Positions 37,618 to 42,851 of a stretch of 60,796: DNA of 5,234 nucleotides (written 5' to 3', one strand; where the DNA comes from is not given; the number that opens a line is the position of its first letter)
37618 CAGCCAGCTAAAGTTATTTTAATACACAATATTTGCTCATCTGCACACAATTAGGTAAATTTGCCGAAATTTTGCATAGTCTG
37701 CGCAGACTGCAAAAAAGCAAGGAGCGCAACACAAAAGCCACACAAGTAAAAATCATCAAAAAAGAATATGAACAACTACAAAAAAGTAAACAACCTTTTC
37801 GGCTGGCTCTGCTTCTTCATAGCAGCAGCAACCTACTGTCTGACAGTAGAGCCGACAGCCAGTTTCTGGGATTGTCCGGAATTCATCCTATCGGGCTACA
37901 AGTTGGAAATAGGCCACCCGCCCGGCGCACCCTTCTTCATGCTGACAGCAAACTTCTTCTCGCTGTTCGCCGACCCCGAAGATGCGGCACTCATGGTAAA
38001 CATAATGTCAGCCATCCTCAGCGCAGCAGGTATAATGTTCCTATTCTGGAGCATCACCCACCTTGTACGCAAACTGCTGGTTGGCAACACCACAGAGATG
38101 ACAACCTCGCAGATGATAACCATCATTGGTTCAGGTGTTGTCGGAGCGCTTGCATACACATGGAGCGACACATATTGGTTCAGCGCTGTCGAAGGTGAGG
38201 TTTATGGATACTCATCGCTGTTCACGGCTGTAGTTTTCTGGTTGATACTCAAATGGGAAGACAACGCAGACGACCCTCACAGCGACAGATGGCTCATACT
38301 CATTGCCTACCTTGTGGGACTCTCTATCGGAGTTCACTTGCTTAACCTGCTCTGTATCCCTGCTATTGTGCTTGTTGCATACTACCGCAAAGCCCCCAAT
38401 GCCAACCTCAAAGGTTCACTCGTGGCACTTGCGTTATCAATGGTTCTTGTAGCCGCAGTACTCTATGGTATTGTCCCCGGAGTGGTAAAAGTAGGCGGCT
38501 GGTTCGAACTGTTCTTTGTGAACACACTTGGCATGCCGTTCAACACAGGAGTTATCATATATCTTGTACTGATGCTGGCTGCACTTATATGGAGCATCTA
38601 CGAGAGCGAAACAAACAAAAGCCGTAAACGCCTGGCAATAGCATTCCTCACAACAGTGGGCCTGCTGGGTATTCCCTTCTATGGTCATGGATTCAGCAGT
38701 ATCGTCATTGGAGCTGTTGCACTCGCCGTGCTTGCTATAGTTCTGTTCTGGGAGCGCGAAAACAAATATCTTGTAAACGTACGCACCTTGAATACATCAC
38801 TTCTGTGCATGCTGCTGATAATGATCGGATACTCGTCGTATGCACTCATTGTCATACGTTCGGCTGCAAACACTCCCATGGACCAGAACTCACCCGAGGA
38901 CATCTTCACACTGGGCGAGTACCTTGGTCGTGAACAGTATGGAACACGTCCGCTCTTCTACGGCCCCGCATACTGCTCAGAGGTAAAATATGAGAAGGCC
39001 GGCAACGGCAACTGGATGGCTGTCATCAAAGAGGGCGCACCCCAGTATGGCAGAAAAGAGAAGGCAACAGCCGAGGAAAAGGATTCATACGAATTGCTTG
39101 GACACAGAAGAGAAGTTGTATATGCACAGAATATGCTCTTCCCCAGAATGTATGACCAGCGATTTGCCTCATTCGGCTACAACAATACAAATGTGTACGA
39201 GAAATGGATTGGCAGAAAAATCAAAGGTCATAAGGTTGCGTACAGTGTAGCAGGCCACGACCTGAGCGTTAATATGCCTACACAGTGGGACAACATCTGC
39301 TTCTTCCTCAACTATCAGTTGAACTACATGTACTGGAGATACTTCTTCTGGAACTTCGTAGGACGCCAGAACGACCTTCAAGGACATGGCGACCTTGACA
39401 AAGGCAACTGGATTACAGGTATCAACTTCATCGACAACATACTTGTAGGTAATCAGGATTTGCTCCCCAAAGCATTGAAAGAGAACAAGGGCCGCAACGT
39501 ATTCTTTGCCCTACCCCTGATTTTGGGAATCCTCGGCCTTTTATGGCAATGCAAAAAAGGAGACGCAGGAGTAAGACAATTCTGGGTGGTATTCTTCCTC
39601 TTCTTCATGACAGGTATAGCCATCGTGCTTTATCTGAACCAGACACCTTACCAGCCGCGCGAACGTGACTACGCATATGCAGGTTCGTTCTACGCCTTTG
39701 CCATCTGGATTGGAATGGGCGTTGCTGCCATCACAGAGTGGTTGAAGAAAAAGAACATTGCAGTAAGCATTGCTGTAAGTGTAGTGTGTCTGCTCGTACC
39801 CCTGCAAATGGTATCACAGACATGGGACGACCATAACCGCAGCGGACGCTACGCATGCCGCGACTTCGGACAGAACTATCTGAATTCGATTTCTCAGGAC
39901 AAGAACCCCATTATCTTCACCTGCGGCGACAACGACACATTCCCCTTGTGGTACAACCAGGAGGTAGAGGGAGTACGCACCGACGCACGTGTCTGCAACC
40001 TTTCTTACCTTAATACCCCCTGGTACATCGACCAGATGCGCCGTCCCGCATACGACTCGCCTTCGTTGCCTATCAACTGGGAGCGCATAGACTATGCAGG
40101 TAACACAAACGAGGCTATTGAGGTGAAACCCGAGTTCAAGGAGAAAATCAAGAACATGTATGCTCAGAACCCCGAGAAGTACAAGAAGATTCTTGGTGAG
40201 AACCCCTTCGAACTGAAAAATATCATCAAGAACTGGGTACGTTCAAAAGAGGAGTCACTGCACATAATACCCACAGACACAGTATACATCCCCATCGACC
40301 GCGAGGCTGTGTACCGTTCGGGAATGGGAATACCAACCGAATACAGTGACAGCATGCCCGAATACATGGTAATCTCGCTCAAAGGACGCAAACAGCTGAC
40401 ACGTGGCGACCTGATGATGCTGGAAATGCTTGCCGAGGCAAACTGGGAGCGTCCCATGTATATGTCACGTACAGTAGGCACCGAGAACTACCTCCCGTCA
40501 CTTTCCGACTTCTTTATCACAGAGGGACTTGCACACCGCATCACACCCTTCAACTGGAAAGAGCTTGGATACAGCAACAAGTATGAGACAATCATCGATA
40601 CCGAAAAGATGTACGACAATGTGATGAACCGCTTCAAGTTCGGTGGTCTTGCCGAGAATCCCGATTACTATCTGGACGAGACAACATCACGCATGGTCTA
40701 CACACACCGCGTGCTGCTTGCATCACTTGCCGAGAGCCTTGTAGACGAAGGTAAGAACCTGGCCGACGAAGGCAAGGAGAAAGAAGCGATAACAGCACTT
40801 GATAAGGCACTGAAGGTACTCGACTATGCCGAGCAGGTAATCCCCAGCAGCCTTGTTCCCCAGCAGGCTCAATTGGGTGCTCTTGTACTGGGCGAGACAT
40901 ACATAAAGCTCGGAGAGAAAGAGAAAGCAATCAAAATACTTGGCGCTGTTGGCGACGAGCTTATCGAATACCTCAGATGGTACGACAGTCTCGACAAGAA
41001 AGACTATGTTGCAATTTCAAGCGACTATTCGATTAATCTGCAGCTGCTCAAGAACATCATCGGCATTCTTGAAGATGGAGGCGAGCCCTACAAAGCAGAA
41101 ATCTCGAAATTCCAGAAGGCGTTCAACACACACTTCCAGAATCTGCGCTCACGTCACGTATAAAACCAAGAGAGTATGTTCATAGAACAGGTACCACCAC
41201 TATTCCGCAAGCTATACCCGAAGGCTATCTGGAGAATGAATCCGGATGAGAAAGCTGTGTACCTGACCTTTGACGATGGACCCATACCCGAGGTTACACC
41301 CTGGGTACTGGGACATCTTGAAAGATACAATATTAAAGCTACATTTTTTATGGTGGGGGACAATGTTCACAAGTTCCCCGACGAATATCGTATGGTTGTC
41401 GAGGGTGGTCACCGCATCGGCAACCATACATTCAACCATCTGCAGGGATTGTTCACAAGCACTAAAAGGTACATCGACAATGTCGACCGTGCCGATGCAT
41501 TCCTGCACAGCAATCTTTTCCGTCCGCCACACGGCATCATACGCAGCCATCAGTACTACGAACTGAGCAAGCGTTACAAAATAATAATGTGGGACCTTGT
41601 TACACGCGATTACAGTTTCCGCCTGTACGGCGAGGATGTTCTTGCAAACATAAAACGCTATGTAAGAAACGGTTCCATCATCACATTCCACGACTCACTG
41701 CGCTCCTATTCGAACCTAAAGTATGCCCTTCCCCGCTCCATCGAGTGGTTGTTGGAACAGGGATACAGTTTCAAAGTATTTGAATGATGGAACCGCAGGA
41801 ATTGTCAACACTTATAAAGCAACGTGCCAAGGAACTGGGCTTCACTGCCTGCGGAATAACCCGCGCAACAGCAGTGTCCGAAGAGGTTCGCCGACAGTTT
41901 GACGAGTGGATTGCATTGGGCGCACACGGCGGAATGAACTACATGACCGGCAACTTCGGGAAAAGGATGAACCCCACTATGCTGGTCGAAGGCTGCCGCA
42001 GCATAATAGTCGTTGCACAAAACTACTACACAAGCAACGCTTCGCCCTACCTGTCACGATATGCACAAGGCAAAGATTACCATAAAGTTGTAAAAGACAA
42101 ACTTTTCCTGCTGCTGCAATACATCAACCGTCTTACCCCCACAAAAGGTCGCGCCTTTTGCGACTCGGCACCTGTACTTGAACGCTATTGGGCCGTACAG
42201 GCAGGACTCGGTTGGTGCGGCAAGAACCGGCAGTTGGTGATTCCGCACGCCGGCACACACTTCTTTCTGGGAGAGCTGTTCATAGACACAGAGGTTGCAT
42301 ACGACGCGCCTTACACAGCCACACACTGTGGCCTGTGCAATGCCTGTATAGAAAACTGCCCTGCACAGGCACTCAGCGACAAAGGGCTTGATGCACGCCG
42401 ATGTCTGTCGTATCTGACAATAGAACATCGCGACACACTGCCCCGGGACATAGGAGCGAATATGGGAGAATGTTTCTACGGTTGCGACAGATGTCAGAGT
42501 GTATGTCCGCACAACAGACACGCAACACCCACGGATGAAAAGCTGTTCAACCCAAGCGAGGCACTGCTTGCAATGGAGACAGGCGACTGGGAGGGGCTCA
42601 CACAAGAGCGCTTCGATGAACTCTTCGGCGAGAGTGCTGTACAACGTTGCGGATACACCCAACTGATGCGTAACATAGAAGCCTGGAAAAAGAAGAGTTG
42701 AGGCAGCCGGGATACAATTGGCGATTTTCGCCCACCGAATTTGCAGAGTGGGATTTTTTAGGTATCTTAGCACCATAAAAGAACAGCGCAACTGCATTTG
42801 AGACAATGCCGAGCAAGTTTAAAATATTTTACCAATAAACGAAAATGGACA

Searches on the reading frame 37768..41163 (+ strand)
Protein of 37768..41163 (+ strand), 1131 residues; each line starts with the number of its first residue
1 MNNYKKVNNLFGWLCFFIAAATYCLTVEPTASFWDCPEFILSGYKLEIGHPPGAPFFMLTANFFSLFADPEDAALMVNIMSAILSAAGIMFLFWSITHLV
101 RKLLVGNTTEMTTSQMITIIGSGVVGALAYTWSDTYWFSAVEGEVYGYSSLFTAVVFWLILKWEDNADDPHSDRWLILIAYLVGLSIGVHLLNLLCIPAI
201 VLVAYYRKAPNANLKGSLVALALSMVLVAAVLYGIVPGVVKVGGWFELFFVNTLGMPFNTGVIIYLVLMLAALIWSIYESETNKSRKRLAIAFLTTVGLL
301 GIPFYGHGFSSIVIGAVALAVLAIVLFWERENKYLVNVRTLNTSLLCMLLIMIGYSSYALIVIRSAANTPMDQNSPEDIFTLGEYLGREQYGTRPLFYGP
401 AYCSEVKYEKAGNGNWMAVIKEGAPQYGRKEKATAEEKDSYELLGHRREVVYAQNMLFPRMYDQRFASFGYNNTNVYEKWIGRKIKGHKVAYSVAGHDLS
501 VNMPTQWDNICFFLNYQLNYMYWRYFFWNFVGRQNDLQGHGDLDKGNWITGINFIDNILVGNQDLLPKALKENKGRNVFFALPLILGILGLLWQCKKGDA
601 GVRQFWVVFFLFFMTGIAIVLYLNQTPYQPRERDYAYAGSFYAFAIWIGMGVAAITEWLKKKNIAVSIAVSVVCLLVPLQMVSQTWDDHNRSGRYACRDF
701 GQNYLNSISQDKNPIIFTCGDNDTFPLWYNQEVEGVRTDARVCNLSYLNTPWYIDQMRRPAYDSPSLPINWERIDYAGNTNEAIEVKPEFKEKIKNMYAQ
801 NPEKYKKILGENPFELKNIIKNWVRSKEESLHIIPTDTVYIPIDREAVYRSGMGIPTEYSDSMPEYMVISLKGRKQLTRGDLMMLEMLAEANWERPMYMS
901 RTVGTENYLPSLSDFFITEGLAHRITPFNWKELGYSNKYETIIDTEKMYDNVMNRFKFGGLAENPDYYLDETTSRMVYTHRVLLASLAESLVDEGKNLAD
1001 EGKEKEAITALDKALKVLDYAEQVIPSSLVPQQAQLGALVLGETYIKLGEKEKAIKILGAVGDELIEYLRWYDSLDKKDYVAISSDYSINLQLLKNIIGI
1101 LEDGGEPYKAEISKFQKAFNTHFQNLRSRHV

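Call 62: search_protein_families(library=pfam, proteins=[window:37768-41163:+], max_evalue=0.0001)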
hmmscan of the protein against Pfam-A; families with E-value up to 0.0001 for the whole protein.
window:37768-41163:+ (1131 aa): 1 family
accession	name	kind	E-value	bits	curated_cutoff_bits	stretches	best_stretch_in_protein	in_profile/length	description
PF11028.14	TMEM260-like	-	1.8e-76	256.4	24.2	1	35-211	1-177/179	Protein O-mannosyl-transferase TMEM260-like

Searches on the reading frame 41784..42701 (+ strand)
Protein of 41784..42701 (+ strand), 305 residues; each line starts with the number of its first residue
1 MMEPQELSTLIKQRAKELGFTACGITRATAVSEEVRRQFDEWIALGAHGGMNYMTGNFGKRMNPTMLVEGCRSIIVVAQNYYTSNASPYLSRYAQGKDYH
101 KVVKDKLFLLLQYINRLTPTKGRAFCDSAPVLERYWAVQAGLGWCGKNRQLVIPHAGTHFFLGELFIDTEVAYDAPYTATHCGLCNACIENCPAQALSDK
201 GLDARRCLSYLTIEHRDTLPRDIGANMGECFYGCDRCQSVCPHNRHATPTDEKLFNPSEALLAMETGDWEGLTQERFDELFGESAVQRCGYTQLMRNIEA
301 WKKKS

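Call 62: search_protein_families(library=pfam, proteins=[window:41784-42701:+], max_evalue=0.0001)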
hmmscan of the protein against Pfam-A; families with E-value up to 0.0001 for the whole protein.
window:41784-42701:+ (305 aa): 5 families
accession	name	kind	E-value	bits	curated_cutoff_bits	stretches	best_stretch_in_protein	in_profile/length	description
PF08331.15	QueG_DUF1730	-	4.4e-18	65.4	25.1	1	61-128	1-77/77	Epoxyqueuosine reductase QueG, DUF1730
PF13484.11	Fer4_16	-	3.5e-17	63.4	30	1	181-244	1-66/66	4Fe-4S double cluster binding domain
PF12838.12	Fer4_7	-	6.9e-06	26.9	27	1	181-244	1-51/52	4Fe-4S dicluster domain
PF25160.1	LdpA_Fe-S-bd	-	1.5e-05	25.1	27.6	0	230-245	28-42/49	LdpA Fe-S cluster-binding domain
PF13237.11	Fer4_10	-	9.3e-05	22.7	25.5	0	229-249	8-22/53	4Fe-4S dicluster domain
